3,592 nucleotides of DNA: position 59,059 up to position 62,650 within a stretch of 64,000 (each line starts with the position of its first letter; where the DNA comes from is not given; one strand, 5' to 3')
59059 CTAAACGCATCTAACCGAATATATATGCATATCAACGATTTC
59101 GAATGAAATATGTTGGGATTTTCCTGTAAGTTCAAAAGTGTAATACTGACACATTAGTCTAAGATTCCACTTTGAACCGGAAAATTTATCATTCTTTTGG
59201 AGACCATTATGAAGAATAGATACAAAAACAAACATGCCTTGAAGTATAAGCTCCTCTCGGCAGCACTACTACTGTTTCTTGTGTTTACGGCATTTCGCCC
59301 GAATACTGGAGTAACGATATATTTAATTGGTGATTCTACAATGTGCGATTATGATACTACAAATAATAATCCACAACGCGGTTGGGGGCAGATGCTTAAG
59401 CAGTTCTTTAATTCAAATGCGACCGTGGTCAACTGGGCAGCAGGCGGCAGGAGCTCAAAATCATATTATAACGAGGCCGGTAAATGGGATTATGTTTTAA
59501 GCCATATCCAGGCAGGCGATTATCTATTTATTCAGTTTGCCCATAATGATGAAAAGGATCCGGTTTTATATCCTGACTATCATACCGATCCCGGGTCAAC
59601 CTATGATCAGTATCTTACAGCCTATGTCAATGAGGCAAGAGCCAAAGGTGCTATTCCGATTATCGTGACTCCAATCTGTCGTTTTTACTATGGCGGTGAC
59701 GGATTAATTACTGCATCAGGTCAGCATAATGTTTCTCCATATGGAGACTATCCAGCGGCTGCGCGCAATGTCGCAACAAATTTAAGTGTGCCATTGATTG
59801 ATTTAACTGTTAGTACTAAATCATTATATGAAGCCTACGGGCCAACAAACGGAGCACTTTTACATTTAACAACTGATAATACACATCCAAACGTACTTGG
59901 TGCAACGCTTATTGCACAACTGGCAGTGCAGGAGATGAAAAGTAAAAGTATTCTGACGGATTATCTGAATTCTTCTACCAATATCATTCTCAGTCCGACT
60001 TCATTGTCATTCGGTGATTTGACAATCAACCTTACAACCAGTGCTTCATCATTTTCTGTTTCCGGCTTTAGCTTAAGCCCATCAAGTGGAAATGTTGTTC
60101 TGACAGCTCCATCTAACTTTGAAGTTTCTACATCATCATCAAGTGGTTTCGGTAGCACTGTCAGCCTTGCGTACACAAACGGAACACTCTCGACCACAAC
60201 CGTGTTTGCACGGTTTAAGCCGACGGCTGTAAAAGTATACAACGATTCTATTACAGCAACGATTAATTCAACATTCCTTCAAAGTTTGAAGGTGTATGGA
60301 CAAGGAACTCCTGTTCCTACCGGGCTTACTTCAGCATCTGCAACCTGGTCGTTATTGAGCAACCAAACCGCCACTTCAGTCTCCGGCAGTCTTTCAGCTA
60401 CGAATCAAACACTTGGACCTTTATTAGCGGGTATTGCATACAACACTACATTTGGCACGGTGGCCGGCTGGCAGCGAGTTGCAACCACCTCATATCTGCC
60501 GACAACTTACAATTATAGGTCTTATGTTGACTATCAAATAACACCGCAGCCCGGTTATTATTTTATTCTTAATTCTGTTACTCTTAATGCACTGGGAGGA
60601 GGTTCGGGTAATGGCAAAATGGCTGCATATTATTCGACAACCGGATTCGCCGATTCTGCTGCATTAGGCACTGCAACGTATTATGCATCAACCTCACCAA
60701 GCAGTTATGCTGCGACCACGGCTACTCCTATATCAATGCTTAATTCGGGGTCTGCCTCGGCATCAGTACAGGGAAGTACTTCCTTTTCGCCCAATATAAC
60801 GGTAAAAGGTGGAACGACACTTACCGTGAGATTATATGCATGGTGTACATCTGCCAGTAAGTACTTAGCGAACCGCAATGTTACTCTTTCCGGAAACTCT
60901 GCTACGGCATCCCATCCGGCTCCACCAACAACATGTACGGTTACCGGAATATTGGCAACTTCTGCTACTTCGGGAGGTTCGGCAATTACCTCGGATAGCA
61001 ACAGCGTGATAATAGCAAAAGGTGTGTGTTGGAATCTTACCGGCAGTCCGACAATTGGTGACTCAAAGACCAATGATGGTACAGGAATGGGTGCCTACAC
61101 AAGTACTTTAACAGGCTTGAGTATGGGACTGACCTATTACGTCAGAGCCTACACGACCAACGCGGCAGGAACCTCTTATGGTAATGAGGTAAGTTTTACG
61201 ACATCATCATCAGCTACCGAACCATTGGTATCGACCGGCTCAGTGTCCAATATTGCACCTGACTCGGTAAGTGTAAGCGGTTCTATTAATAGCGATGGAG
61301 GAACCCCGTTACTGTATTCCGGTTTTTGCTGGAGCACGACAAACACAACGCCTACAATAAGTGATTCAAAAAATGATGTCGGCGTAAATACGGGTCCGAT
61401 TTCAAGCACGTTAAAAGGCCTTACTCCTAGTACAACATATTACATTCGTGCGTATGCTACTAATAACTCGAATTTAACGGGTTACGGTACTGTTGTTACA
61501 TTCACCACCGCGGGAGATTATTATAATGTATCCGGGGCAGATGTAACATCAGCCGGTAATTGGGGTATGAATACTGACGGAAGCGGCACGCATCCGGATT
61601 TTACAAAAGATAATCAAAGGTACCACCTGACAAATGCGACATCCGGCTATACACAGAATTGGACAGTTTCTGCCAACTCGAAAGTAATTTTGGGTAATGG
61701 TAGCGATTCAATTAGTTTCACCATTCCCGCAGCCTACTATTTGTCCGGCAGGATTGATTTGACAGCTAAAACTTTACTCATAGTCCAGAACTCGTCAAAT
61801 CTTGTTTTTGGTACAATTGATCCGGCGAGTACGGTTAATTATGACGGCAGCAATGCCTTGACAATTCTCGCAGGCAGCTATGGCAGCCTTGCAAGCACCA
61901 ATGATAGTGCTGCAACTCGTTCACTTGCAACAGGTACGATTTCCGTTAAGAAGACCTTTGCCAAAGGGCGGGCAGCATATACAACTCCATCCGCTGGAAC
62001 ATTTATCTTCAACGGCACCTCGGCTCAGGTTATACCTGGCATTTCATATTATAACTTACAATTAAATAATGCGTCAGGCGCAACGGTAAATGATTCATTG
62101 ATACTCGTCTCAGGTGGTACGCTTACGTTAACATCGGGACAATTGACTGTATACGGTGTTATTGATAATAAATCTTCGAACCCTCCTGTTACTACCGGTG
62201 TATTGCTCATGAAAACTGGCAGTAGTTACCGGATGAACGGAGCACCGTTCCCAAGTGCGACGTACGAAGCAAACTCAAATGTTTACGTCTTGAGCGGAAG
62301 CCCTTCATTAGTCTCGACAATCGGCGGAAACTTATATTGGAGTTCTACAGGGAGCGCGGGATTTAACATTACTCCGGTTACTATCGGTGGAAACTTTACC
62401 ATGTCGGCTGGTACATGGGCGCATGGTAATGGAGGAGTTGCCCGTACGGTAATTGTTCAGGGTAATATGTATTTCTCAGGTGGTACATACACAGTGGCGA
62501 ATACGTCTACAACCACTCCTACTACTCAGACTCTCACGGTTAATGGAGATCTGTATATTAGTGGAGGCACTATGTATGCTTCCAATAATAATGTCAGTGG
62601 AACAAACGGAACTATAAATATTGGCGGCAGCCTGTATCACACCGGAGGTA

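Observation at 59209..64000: Unlisted open-ended ORF: one polypeptide of more than 1597 aa combining a CE12 acetylesterase and a CE8 methylesterase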

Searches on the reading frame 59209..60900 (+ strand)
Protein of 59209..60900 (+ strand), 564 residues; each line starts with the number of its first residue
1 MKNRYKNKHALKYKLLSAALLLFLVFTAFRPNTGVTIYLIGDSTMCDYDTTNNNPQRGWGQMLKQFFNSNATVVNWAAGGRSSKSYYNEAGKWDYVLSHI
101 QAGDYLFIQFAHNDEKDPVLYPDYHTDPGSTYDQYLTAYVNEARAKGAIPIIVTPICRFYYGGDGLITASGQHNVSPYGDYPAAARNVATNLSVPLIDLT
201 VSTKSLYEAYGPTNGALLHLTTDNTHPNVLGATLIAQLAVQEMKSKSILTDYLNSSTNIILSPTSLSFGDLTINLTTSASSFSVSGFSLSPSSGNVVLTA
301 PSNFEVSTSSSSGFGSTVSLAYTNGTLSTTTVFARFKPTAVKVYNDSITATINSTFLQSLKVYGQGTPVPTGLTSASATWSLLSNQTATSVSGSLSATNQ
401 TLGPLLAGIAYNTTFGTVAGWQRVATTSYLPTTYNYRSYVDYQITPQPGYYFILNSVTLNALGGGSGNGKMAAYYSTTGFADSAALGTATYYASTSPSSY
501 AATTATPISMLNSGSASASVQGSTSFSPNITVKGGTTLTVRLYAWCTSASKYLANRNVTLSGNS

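Call 74: find_related_loci(query=window:59209-60900:+, collection=metagenome_contigs, flank=10000)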
Query window:59209-60900:+ (564 aa) in metagenome_contigs; peptide patterns used: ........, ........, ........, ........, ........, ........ (x = any residue, [..] = any of these).
600 stretches matched a pattern (row limit reached: there are more); 444 encode a relative of the query (tblastn E <= 1e-3); the best 80 are kept; 80 distinct loci.
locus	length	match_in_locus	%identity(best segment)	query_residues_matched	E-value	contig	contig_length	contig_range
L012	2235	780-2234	39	5-467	2e-91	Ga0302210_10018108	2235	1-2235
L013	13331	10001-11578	36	36-562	5e-85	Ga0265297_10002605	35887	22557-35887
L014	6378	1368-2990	37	20-562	2e-83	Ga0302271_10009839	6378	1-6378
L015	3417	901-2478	35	36-562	3e-83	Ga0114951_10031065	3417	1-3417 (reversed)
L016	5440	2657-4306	33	2-562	2e-81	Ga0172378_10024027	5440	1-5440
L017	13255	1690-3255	36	36-562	7e-80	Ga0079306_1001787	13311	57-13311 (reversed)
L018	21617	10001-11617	33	35-562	8e-77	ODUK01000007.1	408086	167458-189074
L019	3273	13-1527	35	56-562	1e-73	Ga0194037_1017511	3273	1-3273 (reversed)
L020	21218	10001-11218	38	1-391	3e-72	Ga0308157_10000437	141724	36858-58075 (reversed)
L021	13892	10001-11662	33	6-545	7e-72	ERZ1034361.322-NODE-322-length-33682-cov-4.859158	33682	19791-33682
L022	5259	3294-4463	37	11-386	5e-71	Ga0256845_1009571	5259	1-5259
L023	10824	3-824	48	283-562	9e-71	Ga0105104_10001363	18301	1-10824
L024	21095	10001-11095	38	3-363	4e-70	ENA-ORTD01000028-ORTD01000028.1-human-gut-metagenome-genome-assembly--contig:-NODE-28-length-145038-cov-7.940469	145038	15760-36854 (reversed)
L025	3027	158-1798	30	33-564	8e-71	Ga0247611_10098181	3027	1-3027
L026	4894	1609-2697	39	5-363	5e-70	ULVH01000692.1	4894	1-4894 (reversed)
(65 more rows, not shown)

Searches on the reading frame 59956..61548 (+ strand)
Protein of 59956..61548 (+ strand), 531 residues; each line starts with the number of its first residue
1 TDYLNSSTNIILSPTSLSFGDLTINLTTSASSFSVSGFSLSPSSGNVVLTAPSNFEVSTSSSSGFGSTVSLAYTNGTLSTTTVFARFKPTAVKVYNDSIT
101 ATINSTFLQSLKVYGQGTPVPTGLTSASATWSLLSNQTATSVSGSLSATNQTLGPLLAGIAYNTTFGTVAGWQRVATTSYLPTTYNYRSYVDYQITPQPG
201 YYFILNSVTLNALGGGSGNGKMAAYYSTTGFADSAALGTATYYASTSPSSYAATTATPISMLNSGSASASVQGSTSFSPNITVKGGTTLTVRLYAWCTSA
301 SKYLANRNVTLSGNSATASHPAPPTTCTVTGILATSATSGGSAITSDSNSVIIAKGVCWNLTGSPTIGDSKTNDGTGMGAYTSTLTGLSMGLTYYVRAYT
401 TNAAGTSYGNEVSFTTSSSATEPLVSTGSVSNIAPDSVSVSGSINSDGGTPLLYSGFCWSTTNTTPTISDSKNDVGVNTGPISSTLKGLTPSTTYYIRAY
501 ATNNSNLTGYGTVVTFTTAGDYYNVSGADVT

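Call 52: predict_structure(alignment_id=A2)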
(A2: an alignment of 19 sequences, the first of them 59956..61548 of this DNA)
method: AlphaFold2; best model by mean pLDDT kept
length: 531 residues; sequences in the alignment: 19
mean_pLDDT: 88.0   pTM: 0.60
mean pLDDT of the five models: 88.0, 87.7, 85.0, 84.1, 81.5
residues with pLDDT >= 90: 310; 70-90: 185; 50-70: 22; < 50: 14
segments of 3 or more residues with pLDDT < 50: 1-4, 523-527, 529-531
pLDDT, mean of each block of 10 residues (from residue 1): 57 86 70 91 94 94 88 94 92 87 90 77 80 90 91 88 80 83 92 92 92 81 95 92 83 91 76 84 91 91 88 89 93 91 90 95 88 94 91 95 88 92 93 95 90 95 94 91 95 95 94 92 51 38
secondary structure, 60 per line:
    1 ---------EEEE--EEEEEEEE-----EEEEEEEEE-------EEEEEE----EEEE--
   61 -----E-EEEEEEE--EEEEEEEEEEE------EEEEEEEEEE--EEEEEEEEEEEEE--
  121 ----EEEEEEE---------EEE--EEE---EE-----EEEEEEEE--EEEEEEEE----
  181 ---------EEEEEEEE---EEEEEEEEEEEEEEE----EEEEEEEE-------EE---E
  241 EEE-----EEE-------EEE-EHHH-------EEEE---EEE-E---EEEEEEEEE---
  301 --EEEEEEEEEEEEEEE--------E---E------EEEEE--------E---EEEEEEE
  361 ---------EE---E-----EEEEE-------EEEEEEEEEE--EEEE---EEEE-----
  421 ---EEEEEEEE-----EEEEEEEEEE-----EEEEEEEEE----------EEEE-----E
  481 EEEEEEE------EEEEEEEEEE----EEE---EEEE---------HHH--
elements in order: E10-13 E16-23 E29-37 E45-50 E55-58 E68-74 E77-87 E94-103 E106-118 E125-131 E141-143 E146-148 E159-166 E169-176 E190-197 E201-215 E220-227 E240-243 E249-251 E259-261 E274-277 E281-283 E289-297 E303-317 E337-341 E354-360 E381-385 E393-402 E405-408 E412-415 E424-431 E437-446 E452-460 E471-474 E480-487 E494-503 E508-510 E514-517

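Call 54: fold_search(model_id=the predicted structure, library=pdb)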
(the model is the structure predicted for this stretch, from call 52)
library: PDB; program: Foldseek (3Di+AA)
matches with E <= 10: 1902; with E <= 0.001: 442
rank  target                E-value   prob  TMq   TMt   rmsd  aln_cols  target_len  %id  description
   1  4yfd_A                5.0e-12  1.00  0.20  0.21  34.5       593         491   12  Crystal structure PTP delta Ig1-Fn2 in complex with IL-1RAcP (released 2015-05-06)
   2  2jll                  2.5e-11  1.00  0.21  0.28  29.1       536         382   11  Crystal structure of NCAM2 IgIV-FN3II (released 2009-11-17)
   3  8q6t_I                1.5e-10  1.00  0.17  0.09  33.6       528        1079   12  Helical reconstruction of the relaxed thick filament from FIB milled left ventricular mouse myofibrils (released 2023-11-01)
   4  4yfg_A                1.6e-10  1.00  0.18  0.19  27.2       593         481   12  Crystal structure of PTP delta meA3/meB minus variant Ig1-Fn1 (released 2015-05-06)
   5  4pbx                  8.2e-10  1.00  0.20  0.19  45.2       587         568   11  Crystal structure of the six N-terminal domains of human receptor protein tyrosine phosphatase sigma (released 2014-11-12)
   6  9ba4_A                8.6e-10  1.00  0.21  0.13  25.1       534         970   10  Full-length cross-linked Contactin 2 (CNTN2) (released 2024-07-17)
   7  2v5y                  1.2e-09  1.00  0.18  0.17  34.2       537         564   10  Crystal structure of the receptor protein tyrosine phosphatase mu ectodomain (released 2007-09-11)
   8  9ijj_E                1.3e-09  1.00  0.17  0.18  26.3       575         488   12  In situ structure of the central apparatus in mouse sperm axoneme. (released 2025-06-04)
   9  6iaa_A                1.3e-09  1.00  0.16  0.11  30.8       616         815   11  hRobo2 ectodomain (released 2019-03-13)
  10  4y61_A                1.4e-09  1.00  0.14  0.18  32.2       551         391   12  Crystal structure of the complex between Slitrk2 LRR1 and PTP delta Ig1-Fn1 (released 2015-06-03)
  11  8k53_A                3.1e-09  1.00  0.17  0.12  28.7       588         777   10  Structure of the Dimeric Human CNTN2 Ig 1-6-FNIII 1-2 Domain in an Asymmetric State (released 2023-12-06)
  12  8qy6_A                3.1e-09  1.00  0.15  0.14  33.3       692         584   12  Structure of interleukin 6 (gp130 P496L mutant). (released 2024-02-21)
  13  8bxr                  6.9e-09  1.00  0.18  0.29  16.0       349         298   13  Titin FnIII-domain I109-I111 (I/A4-A/A6) from the MIR region (released 2023-02-15)
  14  8g4l_am               7.3e-09  1.00  0.17  0.09  62.2       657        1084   12  Cryo-EM structure of the human cardiac myosin filament (released 2023-11-01)
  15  3lpw_B                8.0e-09  1.00  0.16  0.37  11.7       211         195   21  Crystal structure of the FnIII-tandem A77-A78 from the A-band of titin (released 2010-09-08)
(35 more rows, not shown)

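Call 55: search_solved_structures(query=A2, max_evalue=1)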
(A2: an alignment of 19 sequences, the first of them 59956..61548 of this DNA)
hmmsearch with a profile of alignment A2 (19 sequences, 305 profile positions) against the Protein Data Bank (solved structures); distinct sequences matched with E-value up to 1: 3.
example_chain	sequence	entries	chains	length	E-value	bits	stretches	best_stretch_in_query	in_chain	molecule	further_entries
3o49_A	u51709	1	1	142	0.014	17.9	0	167-203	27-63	de novo designed beta-trefoil architecture with symmetric primary structure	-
3o4a_A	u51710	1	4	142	0.023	17.2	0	167-203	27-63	de novo designed beta-trefoil architecture with symmetric primary structure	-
9ijj_C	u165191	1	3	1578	0.76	12.2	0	2-43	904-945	Cilia- and flagella-associated protein 74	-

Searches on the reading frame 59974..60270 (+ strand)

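Call 7: search_protein_families(library=pfam, proteins=[window:59974-60270:+], max_evalue=1)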
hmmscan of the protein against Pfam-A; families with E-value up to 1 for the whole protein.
window:59974-60270:+ (99 aa): 1 family
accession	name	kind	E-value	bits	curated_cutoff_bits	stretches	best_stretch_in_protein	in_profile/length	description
PF09922.15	LiaF-like_C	-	0.0015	18.9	29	1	13-75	23-85/114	Cell wall-active antibiotics response LiaF, C-terminal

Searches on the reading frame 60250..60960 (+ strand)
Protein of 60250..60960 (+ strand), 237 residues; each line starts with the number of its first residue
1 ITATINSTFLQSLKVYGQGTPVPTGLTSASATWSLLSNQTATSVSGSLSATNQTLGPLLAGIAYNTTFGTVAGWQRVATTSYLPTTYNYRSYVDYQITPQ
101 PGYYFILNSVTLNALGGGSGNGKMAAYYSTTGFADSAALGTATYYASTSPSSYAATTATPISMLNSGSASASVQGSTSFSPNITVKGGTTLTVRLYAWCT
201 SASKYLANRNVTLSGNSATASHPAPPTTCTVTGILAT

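Call 7: search_protein_families(library=pfam, proteins=[window:60250-60960:+], max_evalue=1)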
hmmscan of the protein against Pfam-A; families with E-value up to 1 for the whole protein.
window:60250-60960:+ (237 aa): 0 families

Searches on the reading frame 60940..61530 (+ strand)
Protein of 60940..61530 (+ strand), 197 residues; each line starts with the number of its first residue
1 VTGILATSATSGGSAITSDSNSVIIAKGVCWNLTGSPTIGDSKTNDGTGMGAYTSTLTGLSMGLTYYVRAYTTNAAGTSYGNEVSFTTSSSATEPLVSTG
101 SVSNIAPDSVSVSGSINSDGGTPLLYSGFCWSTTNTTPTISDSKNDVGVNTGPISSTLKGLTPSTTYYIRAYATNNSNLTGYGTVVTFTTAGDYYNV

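Call 7: search_protein_families(library=pfam, proteins=[window:60940-61530:+], max_evalue=1)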
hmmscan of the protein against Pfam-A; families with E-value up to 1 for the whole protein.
window:60940-61530:+ (197 aa): 7 families
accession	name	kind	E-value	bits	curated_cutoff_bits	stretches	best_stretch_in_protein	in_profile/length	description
PF00041.27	fn3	-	3.9e-05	24.2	25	2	103-178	9-73/84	Fibronectin type III domain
PF16656.11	Pur_ac_phosph_N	-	0.00017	22.6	30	1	131-190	36-93/93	Purple acid Phosphatase, N-terminal domain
PF16974.11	NAR2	-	0.00029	20.9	26.6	2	150-183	89-123/142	High-affinity nitrate transporter accessory, Ig-like domain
PF25059.1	FN3_DSCAM-DSCAML_C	-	0.0029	18.3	39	1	155-190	46-82/89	DSCAM/DSCAML C-terminal Fn3-like domain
PF10179.15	NDNF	-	0.043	14.3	27.3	1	156-188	91-123/127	Neuron-derived neurotrophic factor, first Fn(III) domain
PF21466.3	GH101_dom-5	-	0.048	13.9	27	1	134-181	31-73/145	Endo-alpha-N-acetylgalactosaminidase, domain 5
PF24489.1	Ig_J_second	-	0.1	13.1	27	1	47-93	51-98/105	Tip attachment protein J second Ig-like domain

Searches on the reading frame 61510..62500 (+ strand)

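Call 7: search_protein_families(library=pfam, proteins=[window:61510-62500:+], max_evalue=1)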
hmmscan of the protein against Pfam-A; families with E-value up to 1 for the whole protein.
window:61510-62500:+ (330 aa): 1 family
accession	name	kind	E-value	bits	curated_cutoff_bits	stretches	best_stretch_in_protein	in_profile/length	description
PF19408.5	PKD_6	-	0.041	14.7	25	1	34-86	19-68/82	PKD-like domain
